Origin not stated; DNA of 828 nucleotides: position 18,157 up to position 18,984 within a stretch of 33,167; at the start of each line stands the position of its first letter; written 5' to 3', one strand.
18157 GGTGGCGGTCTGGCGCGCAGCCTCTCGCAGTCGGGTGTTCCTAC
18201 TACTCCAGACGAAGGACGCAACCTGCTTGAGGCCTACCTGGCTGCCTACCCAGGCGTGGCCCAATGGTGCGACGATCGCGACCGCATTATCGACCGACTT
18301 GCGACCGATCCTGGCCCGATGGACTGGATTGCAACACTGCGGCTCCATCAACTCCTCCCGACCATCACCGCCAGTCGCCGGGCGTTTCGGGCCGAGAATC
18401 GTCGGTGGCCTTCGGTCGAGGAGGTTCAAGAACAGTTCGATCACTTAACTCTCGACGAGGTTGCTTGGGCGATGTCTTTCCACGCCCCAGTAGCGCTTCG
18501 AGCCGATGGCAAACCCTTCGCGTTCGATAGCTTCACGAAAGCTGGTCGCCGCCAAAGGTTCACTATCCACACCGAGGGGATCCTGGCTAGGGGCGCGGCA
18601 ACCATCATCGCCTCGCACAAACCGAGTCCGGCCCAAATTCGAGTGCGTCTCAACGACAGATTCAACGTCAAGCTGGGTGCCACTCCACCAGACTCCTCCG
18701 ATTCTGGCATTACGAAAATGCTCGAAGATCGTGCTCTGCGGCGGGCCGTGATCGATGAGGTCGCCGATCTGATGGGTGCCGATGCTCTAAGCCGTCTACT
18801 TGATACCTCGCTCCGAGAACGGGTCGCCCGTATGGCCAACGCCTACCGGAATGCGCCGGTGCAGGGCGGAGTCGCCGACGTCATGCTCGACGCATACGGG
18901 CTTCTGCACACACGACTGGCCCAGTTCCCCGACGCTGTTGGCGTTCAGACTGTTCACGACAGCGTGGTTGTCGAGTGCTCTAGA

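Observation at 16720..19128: Atypical family-A DNA polymerase: proofreading exonuclease plus polymerase, no 5' nuclease, ~170-aa insertion between motifs B and C, and motif C HDE->HDS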

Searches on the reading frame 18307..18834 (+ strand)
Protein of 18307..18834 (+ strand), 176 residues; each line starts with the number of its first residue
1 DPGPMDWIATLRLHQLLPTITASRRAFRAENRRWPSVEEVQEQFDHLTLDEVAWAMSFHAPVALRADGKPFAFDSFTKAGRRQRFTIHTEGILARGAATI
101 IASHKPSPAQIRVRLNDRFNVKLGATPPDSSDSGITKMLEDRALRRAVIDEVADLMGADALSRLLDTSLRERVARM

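Call 36: search_protein_representatives(alignment_id=A2)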
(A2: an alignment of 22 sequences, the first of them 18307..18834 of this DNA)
Query: 22 sequences, 179 profile positions. Proteins with E-value up to 0.001 (for the whole library): 86; up to 1e-10: 57; up to 1e-30: 9. The best 86 are listed.
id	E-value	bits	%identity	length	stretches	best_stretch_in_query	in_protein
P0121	2.4e-68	245.8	-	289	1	3-178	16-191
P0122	2.4e-64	232.7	-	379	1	2-179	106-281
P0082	6.0e-60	218.4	-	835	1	1-179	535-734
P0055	3.4e-57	209.4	-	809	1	1-179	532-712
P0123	4.7e-45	169.9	-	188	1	4-128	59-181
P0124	5.2e-45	169.8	-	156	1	59-179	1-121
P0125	1.3e-43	165.2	-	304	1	4-179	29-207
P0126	3.4e-42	160.6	-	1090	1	4-179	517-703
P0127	1.3e-37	145.7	-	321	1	4-127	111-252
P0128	1.5e-28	116.2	-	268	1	3-179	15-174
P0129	1.7e-27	112.7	-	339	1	2-179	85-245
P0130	1.8e-27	112.6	-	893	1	2-179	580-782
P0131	3.7e-27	111.6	-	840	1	2-177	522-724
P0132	4.6e-26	108.0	-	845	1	2-179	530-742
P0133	8.6e-26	107.1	-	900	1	2-179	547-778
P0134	3.7e-25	105.1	-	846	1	2-166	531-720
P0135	1.4e-24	103.2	-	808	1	4-179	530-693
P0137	1.1e-22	97.0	-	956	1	2-176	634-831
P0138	2.1e-22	96.1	-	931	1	4-150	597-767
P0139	8.0e-22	94.2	-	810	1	2-176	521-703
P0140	4.6e-20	88.5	-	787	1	2-175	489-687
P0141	6.4e-20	88.0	-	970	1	3-174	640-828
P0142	1.1e-19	87.3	-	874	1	2-159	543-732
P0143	1.2e-19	87.1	-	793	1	62-179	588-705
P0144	2.1e-19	86.3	-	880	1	4-176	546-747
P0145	2.7e-19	86.0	-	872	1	2-179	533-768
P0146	7.5e-19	84.5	-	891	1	3-153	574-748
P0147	8.8e-19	84.3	-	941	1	3-177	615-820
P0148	1.1e-18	84.0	-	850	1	2-179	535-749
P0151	6.6e-17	78.2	-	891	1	6-179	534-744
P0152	6.9e-17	78.1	-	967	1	1-177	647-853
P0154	3.5e-16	75.8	-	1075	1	4-179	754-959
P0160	7.0e-16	74.9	-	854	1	2-178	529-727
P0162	1.0e-14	71.1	-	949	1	2-177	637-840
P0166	3.3e-13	66.1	-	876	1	5-110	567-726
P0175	2.8e-11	59.9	-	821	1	5-154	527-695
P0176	2.7e-10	56.6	-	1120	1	2-178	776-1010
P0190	6.6e-07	45.6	-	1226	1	3-155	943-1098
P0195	2.3e-05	40.6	-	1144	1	46-179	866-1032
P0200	4.3e-04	36.5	-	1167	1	38-177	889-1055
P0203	6.2e-04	35.9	-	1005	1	2-179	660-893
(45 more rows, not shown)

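Call 38: list_cluster_members(proteins=[P0130, P0137, P0141, P0154, P0162, P0176, P0190, P0195, P0200, P0126])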
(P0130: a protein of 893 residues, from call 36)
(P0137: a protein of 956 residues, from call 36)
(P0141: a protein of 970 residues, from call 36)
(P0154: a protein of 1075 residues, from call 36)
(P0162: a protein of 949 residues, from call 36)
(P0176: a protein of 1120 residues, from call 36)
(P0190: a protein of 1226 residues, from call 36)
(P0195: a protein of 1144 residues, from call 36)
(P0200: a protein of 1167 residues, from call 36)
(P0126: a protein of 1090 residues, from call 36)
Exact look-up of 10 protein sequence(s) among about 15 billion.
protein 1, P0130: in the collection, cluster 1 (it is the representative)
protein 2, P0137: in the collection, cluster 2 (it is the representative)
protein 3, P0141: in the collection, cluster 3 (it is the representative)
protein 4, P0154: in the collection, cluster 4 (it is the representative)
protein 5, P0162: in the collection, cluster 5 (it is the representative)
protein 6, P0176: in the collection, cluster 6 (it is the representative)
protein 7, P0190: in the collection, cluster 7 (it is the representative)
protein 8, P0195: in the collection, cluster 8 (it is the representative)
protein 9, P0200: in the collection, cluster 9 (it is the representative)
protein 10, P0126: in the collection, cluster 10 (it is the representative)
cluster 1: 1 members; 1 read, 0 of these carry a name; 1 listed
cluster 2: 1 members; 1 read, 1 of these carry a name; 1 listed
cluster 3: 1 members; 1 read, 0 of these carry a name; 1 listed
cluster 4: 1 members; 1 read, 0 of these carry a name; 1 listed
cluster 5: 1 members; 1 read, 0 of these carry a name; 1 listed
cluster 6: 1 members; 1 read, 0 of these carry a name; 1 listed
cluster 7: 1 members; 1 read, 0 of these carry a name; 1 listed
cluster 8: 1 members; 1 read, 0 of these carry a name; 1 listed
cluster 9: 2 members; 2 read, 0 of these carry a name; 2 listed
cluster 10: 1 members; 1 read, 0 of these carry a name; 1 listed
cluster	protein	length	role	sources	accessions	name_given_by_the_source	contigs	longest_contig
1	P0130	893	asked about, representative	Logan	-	-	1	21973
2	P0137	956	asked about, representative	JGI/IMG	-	hypothetical protein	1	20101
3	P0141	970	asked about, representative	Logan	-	-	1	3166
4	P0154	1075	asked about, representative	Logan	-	-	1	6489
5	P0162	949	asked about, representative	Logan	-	-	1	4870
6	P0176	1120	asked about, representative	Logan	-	-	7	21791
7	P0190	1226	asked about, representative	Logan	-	-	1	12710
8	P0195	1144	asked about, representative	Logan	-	-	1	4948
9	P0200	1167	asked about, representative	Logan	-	-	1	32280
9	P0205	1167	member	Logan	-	-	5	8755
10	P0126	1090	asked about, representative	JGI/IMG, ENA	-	-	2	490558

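Call 40: search_protein_families(library=pfam, proteins=[P0154, P0176, P0190, P0195, P0200, P0126, P0203, P0137, P0162], max_evalue=0.001)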
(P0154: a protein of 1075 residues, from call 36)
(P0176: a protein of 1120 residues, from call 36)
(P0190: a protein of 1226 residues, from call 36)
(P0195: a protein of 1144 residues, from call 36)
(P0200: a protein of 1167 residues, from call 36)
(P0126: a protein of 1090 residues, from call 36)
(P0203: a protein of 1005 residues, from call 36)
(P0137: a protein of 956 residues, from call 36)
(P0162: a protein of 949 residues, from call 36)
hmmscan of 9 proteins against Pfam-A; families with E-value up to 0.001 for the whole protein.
P0154 (1075 aa): 2 families
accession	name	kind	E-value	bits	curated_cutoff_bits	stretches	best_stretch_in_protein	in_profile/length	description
PF00476.26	DNA_pol_A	-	7.7e-51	173.6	34.3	3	463-665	30-226/381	DNA polymerase family A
PF01612.26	DNA_pol_A_exo1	-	1.1e-08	35.5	23.6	1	21-208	4-169/173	3'-5' exonuclease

P0176 (1120 aa): 2 families
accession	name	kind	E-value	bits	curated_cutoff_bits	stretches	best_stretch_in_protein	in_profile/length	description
PF00476.26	DNA_pol_A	-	2.2e-51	175.4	34.3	3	512-681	58-233/381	DNA polymerase family A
PF01612.26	DNA_pol_A_exo1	-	2.9e-05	24.4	23.6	1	82-203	50-166/173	3'-5' exonuclease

P0190 (1226 aa): 2 families
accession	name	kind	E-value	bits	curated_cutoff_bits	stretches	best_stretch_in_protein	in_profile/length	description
PF00476.26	DNA_pol_A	-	1.7e-46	159.4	34.3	2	730-928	64-256/381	DNA polymerase family A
PF01612.26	DNA_pol_A_exo1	-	0.0001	22.6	23.6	1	383-559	3-170/173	3'-5' exonuclease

P0195 (1144 aa): 2 families
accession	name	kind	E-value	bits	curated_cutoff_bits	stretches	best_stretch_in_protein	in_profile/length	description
PF00476.26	DNA_pol_A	-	1.1e-49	169.8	34.3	3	515-683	55-202/381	DNA polymerase family A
PF01612.26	DNA_pol_A_exo1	-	2.2e-09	37.8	23.6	1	26-220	2-173/173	3'-5' exonuclease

P0200 (1167 aa): 2 families
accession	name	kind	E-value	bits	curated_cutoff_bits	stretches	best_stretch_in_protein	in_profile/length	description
PF00476.26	DNA_pol_A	-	8.2e-58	196.6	34.3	3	558-695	55-201/381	DNA polymerase family A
PF01612.26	DNA_pol_A_exo1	-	4.5e-08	33.5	23.6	1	131-259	44-168/173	3'-5' exonuclease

P0126 (1090 aa): 6 families
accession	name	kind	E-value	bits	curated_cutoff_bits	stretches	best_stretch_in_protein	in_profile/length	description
PF00476.26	DNA_pol_A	-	4.5e-50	171.1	34.3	2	263-512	30-266/381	DNA polymerase family A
PF01612.26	DNA_pol_A_exo1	-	4.9e-11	43.2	23.6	1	11-191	2-172/173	3'-5' exonuclease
PF00583.31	Acetyltransf_1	-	7.2e-11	42.8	20.7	1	994-1077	33-116/116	Acetyltransferase (GNAT) family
PF08445.16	FR47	-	4.7e-10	39.8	22.1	1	998-1080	3-80/86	FR47-like protein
PF13508.13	Acetyltransf_7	-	0.00013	22.7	27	1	996-1078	5-83/84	Acetyltransferase (GNAT) domain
PF13673.13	Acetyltransf_10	-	0.001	19.5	23.6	0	996-1081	33-111/128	Acetyltransferase (GNAT) domain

P0203 (1005 aa): 2 families
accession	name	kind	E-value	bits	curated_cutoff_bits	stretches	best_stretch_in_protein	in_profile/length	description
PF00476.26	DNA_pol_A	-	6.2e-43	147.6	34.3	3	383-516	58-199/381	DNA polymerase family A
PF01612.26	DNA_pol_A_exo1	-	2.1e-06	28.1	23.6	1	56-255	2-171/173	3'-5' exonuclease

P0137 (956 aa): 3 families
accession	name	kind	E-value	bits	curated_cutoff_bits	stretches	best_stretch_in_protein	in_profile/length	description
PF00476.26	DNA_pol_A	-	3.3e-46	158.4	34.3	3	334-506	30-202/381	DNA polymerase family A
PF01612.26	DNA_pol_A_exo1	-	0.00011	22.4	23.6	0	124-213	82-162/173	3'-5' exonuclease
PF04539.22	Sigma70_r3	-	0.00075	20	25.3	0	654-676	8-30/78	Sigma-70 region 3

P0162 (949 aa): 1 family
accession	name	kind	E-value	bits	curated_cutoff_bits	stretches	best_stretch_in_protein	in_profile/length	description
PF00476.26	DNA_pol_A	-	6.7e-46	157.4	34.3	3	375-513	53-198/381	DNA polymerase family A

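Call 41: find_encoding_contigs(protein=P0200, flank=10000, max_places=2)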
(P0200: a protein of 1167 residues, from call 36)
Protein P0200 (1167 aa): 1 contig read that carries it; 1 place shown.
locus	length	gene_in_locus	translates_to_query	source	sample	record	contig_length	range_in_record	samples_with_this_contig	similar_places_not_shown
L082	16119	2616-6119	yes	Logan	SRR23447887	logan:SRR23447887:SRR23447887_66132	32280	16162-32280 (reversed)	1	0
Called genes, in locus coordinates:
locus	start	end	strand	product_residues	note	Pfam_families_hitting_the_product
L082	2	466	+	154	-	?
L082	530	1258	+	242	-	-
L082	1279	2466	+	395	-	PF01816:LRV (faint), PF25591:LRV_2 (faint)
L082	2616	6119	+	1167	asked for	PF01612:DNA_pol_A_exo1 (weak), PF00476:DNA_pol_A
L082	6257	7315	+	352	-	-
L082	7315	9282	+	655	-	PF02534:T4SS-DNA_transf, PF10412:TrwB_AAD_bind, PF12696:TraG-D_C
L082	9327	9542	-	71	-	-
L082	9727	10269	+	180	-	-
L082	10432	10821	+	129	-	-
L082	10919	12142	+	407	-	PF13155:Toprim_2 (weak)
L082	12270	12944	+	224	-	-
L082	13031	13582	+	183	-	PF08797:HIRAN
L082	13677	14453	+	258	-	-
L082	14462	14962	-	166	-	-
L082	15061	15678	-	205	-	-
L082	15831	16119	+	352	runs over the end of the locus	-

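Call 42: find_encoding_contigs(protein=P0176, flank=10000, max_places=2)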
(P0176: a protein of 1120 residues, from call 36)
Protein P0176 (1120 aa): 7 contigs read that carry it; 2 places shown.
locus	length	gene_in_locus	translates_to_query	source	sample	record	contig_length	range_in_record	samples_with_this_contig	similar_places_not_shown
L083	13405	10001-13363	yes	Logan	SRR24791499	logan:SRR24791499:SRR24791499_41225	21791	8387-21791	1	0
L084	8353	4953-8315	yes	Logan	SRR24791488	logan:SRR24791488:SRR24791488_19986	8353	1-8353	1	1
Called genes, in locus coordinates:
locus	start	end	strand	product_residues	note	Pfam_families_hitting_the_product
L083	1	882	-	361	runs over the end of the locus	PF04542:Sigma70_r2 (weak)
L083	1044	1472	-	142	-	-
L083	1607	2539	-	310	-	-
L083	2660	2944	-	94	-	-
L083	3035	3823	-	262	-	PF08797:HIRAN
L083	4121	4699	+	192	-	-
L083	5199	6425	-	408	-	PF13155:Toprim_2 (weak)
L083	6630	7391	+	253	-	PF13191:AAA_16 (faint), PF00005:ABC_tran, PF13304:AAA_21 (faint)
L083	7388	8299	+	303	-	PF18075:FtsX_ECD, PF02687:FtsX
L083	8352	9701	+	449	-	PF07501:G5, PF01464:SLT (faint), PF06737:Transglycosylas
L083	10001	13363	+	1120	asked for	PF00476:DNA_pol_A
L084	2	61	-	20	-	?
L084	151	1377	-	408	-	PF13155:Toprim_2 (weak)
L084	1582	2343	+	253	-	PF13191:AAA_16 (faint), PF00005:ABC_tran, PF13304:AAA_21 (faint)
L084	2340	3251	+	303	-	PF18075:FtsX_ECD, PF02687:FtsX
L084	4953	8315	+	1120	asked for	PF00476:DNA_pol_A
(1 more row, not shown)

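Call 43: find_encoding_contigs(protein=P0130, flank=10000, max_places=2)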
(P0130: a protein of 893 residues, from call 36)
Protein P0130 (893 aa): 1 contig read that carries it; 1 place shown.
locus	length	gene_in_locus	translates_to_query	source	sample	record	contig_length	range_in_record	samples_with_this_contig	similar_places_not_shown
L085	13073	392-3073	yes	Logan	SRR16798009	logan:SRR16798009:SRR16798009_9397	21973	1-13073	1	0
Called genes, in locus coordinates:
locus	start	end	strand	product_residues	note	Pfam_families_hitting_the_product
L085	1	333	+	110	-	?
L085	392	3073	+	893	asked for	PF01612:DNA_pol_A_exo1, PF00476:DNA_pol_A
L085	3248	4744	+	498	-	PF01807:Zn_ribbon_DnaG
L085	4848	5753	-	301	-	-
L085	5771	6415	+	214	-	PF08797:HIRAN (weak)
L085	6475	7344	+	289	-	-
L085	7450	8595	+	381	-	PF04542:Sigma70_r2 (weak)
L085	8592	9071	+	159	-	-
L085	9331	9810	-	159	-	-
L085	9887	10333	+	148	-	-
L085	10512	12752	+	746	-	PF04851:ResIII, PF00176:SNF2-rel_dom, PF00271:Helicase_C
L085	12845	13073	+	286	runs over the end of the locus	PF00226:DnaJ, PF01556:DnaJ_C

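Call 44: find_encoding_contigs(protein=P0137, flank=10000, max_places=2)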
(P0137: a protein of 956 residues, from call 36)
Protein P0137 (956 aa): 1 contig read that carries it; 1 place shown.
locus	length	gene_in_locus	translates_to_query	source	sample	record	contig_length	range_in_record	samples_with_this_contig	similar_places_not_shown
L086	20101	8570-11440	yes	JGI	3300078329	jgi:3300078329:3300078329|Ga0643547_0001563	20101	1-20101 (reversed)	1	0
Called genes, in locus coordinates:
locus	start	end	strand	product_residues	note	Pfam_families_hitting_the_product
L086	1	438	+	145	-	?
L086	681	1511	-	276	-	-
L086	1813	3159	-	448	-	PF24681:Kelch_KLHDC2_KLHL20_DRC7, PF01344:Kelch_1 (weak), PF24981:Beta-prop_ATRN-LZTR1, PF13415:Beta-prop_FBX42, PF13964:Beta-prop_Calicin, PF24681:Kelch_KLHDC2_KLHL20_DRC7, PF24996:NANM (weak), PF01344:Kelch_1, +5 more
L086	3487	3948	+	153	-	PF05987:DUF898 (weak), PF20403:DUF6693 (weak), PF05987:DUF898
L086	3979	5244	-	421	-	PF02739:5_3_exonuc_N, PF01367:5_3_exonuc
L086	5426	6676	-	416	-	PF13155:Toprim_2 (weak)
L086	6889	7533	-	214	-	-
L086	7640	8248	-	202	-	-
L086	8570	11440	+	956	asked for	PF00476:DNA_pol_A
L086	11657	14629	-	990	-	PF23381:Beta-prop_IFT122_1st (faint), PF00400:WD40 (faint), PF12768:Rax2 (faint), PF14250:AbrB-like (faint), PF17164:DUF5122, PF19869:DUF6342 (faint), PF17164:DUF5122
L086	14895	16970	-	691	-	PF00041:fn3, PF03382:DUF285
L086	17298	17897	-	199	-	-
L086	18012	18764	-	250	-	-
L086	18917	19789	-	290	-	PF00149:Metallophos (weak)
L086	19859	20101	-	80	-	?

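Call 58: predict_structure(alignment_id=A2)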
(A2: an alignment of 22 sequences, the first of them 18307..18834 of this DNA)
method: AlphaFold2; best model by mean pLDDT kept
length: 176 residues; sequences in the alignment: 22
mean_pLDDT: 94.9   pTM: 0.88
mean pLDDT of the five models: 94.9, 94.9, 94.4, 93.6, 93.5
residues with pLDDT >= 90: 156; 70-90: 20; 50-70: 0; < 50: 0
segments of 3 or more residues with pLDDT < 50: none
pLDDT, mean of each block of 10 residues (from residue 1): 95 97 98 98 97 97 97 93 95 97 95 92 83 88 96 97 98 91
secondary structure, 60 per line:
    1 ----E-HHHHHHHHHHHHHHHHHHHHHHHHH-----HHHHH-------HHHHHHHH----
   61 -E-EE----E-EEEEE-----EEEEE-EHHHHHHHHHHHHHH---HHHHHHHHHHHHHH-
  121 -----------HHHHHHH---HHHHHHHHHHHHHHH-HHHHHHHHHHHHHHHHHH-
elements in order: H7-31 H37-41 H49-56 E72-76 E82-86 H89-102 H106-119 H132-138 H142-156 H158-175

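Call 63: fold_search(model_id=the predicted structure, library=viral)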
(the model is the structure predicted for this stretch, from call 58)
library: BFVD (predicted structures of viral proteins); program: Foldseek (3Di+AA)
matches with E <= 10: 339; with E <= 0.001: 0
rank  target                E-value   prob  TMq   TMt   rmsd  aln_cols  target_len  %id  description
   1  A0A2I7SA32            7.0e-02  0.54  0.25  0.13  14.9       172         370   17  (no name in the UniProt tables at hand)
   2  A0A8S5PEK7            1.7e-01  0.35  0.22  0.28  13.7       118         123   13  Tail assembly chaperone protein [Siphoviridae sp. cthL03]
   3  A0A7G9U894            1.8e-01  0.09  0.14  0.11  13.7       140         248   16  DNA polymerase [Spilarctia obliqua nucleopolyhedrovirus]
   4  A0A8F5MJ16            3.9e-01  0.08  0.18  0.11  15.4       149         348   15  Replication initiator protein [Microvirus mar36]
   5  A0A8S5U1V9            4.2e-01  0.09  0.11  0.15  15.1       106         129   18  Uncharacterized protein [Siphoviridae sp. ctdHi7]
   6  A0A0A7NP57            4.2e-01  0.09  0.18  0.09  17.3       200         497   10  Calcineurin-like phosphoesterase domain-containing protein [Lactobacillus phage LfeInf]
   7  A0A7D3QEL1            6.6e-01  0.06  0.17  0.12  17.9       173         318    9  (no name in the UniProt tables at hand)
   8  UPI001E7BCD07         7.0e-01  0.30  0.25  0.26   5.7        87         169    9  (no name look-up for this kind of identifier)
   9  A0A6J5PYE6            7.0e-01  0.13  0.19  0.28  15.2       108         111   12  Uncharacterized protein [uncultured Caudovirales phage]
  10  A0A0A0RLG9            7.8e-01  0.12  0.16  0.09  13.1       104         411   14  (no name in the UniProt tables at hand)
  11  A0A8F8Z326            7.8e-01  0.06  0.14  0.04  14.7       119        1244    9  Alphavirus-like MT domain-containing protein (Fragment) [Sisal-associated Closterovirus A]
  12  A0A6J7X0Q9            9.3e-01  0.95  0.24  0.70   1.6        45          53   22  Uncharacterized protein [uncultured Caudovirales phage]
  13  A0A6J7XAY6            9.3e-01  0.14  0.24  0.16  17.9       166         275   14  RpoD DNA-directed RNA polymerase, sigma subunit (Sigma70/sigma32) [uncultured Caudovirales phage]
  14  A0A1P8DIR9            9.9e-01  0.63  0.25  0.41  12.6        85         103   15  (no name in the UniProt tables at hand)
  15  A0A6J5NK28            9.9e-01  0.08  0.13  0.10  16.8       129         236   11  Helix-turn-helix domain containing protein [uncultured Caudovirales phage]
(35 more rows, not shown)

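Call 65: search_protein_families(library=pfam, alignment_id=A2, max_evalue=1)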
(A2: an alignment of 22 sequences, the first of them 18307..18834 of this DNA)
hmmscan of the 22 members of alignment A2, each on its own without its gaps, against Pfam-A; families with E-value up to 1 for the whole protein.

A. member 1, window:18307-18834:+ (176 aa): 0 families

B. families by the number of members that match (of 22 scanned): 9 families
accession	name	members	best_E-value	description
PF04539.22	Sigma70_r3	4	2e-06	Sigma-70 region 3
PF11636.13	Troponin-I_N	1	0.036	Troponin I residues 1-32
PF14748.11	P5CR_dimer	1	0.044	Pyrroline-5-carboxylate reductase dimerisation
PF08857.17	ParBc_2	1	0.12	Putative ParB-like nuclease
PF13808.11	DDE_Tnp_1_assoc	1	0.13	DDE_Tnp_1-associated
PF03670.18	UPF0184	1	0.17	Uncharacterised protein family (UPF0184)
PF24751.1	DUF7696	1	0.17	Family of unknown function (DUF7696)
PF15100.12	TMEM187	1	0.19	TMEM187 protein family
PF15035.11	Rootletin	1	0.24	Ciliary rootlet component, centrosome cohesion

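Call 72: find_homologous_proteins(query=P0176, max_evalue=1e-20)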
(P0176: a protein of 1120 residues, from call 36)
Query P0176 (1120 aa): 21 proteins with E <= 1e-20 among 8000 candidates.
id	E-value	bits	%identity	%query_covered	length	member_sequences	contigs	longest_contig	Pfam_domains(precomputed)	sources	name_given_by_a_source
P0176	0.0e+0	2490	100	100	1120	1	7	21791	PF00476.27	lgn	-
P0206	0.0e+0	1457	62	100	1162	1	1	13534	PF00476.27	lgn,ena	-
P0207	0.0e+0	1384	60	100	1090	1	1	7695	PF00476.27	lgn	-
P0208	0.0e+0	1080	52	99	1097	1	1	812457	PF01612.27,PF04539.23,PF00476.27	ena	-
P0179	5.1e-286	970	48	99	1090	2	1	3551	PF00476.27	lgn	-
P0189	5.7e-162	559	37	98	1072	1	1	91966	PF01612.27,PF00476.27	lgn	-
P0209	1.9e-25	107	34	15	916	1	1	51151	PF01612.27,PF01367.26,PF02739.23,PF22619.3,PF00476.27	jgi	jgi:DNA polymerase-1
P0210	4.5e-24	103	30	19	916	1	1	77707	PF01612.27,PF01367.26,PF02739.23,PF22619.3,PF00476.27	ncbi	ncbi:MAG TPA: DNA polymerase I [Longimicrobiales bacterium]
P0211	2.9e-23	100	29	21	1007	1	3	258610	PF01612.27,PF01367.26,PF02739.23,PF22619.3,PF00476.27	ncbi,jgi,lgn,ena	-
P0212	6.5e-23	99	29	21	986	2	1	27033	PF01612.27,PF01367.26,PF02739.23,PF22619.3,PF00476.27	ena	-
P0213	1.6e-22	97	29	22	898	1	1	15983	PF01612.27,PF01367.26,PF02739.23,PF22619.3,PF00476.27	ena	-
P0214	4.5e-22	96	26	21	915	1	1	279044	PF01612.27,PF01367.26,PF02739.23,PF22619.3,PF00476.27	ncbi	ncbi:MAG: DNA polymerase I [Calditrichia bacterium]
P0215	9.0e-22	95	36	16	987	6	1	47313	PF01612.27,PF01367.26,PF02739.23,PF22619.3,PF00476.27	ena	-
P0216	1.4e-21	94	30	22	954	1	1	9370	PF01612.27,PF01367.26,PF02739.23,PF22619.3,PF00476.27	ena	-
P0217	1.6e-21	94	37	13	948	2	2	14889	PF01612.27,PF01367.26,PF02739.23,PF22619.3,PF00476.27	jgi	jgi:DNA polymerase-1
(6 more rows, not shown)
